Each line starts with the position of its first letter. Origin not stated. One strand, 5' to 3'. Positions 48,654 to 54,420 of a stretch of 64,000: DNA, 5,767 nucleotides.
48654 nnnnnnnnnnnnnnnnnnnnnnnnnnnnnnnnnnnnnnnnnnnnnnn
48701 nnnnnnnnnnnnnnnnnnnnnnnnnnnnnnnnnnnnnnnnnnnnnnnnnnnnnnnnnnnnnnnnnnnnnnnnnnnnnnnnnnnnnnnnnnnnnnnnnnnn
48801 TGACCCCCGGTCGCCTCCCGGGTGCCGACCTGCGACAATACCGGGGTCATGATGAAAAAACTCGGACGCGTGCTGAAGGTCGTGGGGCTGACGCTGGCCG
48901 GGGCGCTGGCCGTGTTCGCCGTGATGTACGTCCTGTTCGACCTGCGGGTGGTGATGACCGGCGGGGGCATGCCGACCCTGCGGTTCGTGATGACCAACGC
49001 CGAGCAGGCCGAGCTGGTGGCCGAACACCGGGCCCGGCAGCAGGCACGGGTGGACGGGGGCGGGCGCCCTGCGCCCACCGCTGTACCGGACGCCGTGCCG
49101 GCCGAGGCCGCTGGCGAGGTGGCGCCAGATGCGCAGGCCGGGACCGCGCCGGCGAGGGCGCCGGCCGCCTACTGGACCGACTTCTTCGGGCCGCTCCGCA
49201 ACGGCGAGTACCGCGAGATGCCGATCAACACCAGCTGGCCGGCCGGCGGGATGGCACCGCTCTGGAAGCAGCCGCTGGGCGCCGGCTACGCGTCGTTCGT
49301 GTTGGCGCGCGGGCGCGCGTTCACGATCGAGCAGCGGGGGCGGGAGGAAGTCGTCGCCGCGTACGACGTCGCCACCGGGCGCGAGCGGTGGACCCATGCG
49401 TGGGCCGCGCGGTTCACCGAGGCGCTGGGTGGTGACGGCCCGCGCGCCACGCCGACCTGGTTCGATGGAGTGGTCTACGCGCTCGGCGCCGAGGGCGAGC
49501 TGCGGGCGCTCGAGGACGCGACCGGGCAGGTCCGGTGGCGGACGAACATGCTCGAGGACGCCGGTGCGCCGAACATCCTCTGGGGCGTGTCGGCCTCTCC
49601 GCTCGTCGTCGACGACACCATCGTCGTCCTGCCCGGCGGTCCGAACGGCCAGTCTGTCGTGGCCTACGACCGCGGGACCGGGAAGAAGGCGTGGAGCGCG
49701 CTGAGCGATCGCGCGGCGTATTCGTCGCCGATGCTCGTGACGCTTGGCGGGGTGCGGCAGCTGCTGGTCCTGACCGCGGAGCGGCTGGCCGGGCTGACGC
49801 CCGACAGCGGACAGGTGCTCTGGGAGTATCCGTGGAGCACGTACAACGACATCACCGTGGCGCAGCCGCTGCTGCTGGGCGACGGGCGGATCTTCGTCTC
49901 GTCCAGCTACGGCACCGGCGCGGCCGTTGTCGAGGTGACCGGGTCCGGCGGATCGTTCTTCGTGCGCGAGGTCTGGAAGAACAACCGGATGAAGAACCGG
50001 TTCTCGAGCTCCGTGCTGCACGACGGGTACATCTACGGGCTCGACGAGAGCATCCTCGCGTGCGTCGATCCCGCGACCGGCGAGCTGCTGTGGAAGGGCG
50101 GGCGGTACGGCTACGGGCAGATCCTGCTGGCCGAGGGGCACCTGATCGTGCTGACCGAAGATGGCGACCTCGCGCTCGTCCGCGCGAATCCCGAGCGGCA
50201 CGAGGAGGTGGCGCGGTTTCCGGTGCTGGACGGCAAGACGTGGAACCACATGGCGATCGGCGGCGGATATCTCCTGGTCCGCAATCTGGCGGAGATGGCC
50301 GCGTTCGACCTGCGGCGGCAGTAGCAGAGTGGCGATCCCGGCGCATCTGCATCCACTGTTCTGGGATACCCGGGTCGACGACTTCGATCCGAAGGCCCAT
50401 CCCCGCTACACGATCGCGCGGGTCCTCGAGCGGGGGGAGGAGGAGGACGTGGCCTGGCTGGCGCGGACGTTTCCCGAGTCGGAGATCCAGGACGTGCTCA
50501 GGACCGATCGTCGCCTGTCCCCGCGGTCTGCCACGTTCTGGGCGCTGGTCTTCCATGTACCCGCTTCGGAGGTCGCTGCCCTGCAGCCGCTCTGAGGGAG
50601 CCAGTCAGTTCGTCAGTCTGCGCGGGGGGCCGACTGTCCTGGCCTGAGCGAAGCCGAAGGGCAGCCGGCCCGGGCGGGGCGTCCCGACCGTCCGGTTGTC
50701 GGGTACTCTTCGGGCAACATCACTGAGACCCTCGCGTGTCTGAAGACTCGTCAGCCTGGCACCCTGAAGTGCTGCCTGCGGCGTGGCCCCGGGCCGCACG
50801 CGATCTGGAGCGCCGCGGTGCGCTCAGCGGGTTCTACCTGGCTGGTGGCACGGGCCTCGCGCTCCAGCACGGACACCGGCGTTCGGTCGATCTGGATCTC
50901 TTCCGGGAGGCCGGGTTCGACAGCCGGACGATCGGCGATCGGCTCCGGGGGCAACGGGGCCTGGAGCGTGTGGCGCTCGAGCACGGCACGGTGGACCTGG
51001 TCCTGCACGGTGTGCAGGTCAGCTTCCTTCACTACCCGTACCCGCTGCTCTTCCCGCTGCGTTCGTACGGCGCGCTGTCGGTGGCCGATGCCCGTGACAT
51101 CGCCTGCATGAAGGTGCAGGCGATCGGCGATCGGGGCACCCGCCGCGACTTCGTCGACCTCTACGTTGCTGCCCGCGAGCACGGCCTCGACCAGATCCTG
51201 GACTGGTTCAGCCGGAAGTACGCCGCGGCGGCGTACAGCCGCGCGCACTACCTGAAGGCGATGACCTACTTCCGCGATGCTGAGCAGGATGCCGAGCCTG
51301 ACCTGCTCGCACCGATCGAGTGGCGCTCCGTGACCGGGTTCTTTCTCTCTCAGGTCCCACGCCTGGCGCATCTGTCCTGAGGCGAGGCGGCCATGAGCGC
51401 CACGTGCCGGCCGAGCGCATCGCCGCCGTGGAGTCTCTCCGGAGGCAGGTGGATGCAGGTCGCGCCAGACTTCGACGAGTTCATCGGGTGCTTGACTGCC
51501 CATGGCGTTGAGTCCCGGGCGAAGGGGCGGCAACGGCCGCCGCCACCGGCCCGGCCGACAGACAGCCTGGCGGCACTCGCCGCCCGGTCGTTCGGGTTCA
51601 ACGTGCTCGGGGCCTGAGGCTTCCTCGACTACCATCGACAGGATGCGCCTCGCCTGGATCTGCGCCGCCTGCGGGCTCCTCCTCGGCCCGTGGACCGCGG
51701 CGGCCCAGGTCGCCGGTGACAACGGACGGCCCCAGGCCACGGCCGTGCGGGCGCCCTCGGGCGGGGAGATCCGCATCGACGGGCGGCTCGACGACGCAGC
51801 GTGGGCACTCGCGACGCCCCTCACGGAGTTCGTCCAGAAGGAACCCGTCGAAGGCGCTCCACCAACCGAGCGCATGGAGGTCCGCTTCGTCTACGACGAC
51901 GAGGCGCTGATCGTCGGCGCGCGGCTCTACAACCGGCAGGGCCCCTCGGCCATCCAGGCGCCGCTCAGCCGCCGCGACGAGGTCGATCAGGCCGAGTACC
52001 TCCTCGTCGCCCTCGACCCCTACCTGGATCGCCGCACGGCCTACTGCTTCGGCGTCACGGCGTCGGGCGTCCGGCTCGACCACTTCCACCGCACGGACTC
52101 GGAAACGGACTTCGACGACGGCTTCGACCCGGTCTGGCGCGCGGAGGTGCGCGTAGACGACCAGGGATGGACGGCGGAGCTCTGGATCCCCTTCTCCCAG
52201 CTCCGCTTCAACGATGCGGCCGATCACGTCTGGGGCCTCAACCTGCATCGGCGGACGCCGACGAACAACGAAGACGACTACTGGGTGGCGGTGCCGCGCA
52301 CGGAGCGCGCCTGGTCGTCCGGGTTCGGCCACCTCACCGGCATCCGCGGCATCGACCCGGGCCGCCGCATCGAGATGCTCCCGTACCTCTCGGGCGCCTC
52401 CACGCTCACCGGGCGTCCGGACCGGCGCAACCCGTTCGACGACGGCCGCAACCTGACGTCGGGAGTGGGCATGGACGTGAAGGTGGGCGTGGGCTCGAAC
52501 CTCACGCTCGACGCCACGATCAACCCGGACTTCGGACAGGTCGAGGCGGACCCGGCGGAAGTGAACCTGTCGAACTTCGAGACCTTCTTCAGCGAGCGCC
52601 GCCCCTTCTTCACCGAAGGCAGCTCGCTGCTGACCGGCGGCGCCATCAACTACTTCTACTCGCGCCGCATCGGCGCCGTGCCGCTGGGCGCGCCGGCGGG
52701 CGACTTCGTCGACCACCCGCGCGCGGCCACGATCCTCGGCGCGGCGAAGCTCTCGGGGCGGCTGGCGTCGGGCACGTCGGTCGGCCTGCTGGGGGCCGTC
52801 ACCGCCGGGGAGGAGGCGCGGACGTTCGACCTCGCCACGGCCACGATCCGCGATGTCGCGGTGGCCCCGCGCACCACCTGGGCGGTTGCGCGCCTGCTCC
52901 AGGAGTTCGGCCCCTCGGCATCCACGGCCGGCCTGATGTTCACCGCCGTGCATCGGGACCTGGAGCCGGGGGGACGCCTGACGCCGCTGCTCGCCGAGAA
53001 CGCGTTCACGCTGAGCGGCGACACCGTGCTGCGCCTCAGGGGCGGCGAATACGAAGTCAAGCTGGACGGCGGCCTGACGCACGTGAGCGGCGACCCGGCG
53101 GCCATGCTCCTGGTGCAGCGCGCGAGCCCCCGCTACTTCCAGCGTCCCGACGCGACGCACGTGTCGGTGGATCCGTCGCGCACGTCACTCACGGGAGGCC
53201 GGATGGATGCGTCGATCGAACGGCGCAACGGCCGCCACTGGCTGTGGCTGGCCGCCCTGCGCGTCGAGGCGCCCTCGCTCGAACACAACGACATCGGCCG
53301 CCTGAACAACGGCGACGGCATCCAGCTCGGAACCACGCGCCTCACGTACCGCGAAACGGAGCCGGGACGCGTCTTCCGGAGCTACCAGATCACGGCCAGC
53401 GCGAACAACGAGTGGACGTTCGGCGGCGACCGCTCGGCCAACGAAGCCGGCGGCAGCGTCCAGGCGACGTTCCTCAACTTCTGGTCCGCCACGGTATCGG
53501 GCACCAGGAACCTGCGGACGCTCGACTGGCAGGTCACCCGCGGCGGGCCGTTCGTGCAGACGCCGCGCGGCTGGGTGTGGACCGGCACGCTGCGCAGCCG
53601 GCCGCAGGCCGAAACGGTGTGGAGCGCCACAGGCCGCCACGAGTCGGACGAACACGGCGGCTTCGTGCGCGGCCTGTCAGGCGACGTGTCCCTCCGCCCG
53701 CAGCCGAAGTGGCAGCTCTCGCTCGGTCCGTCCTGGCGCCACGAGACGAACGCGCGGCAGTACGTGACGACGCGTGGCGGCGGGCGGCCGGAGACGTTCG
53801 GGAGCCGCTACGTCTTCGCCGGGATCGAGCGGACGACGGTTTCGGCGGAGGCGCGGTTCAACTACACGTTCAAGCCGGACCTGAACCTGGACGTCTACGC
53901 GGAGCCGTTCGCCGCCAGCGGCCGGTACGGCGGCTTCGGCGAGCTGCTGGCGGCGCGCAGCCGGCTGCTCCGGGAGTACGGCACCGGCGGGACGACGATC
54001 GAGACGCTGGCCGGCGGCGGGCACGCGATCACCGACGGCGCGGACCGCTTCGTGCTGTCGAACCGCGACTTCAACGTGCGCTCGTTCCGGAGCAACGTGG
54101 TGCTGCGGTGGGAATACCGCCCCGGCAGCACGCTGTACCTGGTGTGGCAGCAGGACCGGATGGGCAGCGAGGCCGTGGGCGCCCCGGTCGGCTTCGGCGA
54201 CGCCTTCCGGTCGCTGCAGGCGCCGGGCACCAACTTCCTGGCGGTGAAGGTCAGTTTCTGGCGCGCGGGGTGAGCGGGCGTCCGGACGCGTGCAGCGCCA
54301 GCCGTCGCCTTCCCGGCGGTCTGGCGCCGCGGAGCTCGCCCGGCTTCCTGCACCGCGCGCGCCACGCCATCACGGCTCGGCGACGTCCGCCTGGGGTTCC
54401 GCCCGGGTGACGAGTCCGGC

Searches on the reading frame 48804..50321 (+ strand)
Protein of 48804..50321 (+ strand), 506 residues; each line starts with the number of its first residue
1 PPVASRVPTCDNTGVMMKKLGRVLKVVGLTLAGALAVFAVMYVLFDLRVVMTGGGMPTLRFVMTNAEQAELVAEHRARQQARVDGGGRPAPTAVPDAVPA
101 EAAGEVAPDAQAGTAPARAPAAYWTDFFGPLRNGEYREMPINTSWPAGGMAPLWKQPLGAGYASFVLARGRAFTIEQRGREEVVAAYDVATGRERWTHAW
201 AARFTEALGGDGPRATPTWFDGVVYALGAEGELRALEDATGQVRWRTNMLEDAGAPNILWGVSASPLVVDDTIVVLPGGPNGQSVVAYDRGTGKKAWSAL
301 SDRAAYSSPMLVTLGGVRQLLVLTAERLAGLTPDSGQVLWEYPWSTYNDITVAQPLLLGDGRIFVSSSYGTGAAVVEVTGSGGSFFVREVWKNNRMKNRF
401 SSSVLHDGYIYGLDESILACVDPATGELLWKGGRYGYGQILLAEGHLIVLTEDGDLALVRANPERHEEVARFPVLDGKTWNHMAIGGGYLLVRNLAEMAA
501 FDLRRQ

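Call 37: search_protein_families(library=pfam, proteins=[window:48804-50321:+], max_evalue=0.00001)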
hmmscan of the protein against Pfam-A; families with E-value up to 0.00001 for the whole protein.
window:48804-50321:+ (506 aa): 4 families
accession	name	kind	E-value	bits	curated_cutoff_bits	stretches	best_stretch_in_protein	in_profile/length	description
PF13360.13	PQQ_2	-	5.4e-30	105.2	27.6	1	181-431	2-232/233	Outer membrane protein assembly factor BamB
PF01011.28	PQQ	-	3.9e-08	32.9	26.7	0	214-249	50-85/595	Glucose/ethanol/alcohol dehydrogenase, beta-propeller domain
PF13570.13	Beta-prop_ACSF4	-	3.4e-06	27.1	133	0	213-371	135-283/329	Beta-alanine-activating enzyme, beta-propeller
PF25293.1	Beta-prop_EMC1_N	-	9.2e-06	25.9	34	0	235-377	45-181/219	EMC1 N-terminal beta-propeller domain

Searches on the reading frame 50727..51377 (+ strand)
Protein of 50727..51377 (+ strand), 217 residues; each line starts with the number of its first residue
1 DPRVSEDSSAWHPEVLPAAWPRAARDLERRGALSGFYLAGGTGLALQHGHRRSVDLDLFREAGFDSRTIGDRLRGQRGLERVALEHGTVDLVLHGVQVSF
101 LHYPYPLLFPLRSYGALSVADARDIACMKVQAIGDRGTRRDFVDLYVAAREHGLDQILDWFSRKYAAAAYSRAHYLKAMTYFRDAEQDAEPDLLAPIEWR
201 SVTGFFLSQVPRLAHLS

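Call 37: search_protein_families(library=pfam, proteins=[window:50727-51377:+], max_evalue=0.00001)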
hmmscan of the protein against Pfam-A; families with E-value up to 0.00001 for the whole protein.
window:50727-51377:+ (217 aa): 1 family
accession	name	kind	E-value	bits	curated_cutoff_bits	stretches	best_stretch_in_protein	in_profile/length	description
PF08843.17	AbiEii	-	4.4e-13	50.1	22.5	1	112-209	128-226/238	Nucleotidyl transferase AbiEii toxin, Type IV TA system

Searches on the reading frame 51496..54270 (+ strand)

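Call 36: search_protein_families(library=pfam, proteins=[window:51496-54270:+], max_evalue=0.00001)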
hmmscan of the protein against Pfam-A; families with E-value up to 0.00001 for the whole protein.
window:51496-54270:+ (925 aa): 1 family
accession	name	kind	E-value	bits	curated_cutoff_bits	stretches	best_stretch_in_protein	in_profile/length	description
PF19313.5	DUF5916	-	1.3e-57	196.3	22.6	2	290-488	3-195/572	Domain of unknown function (DUF5916)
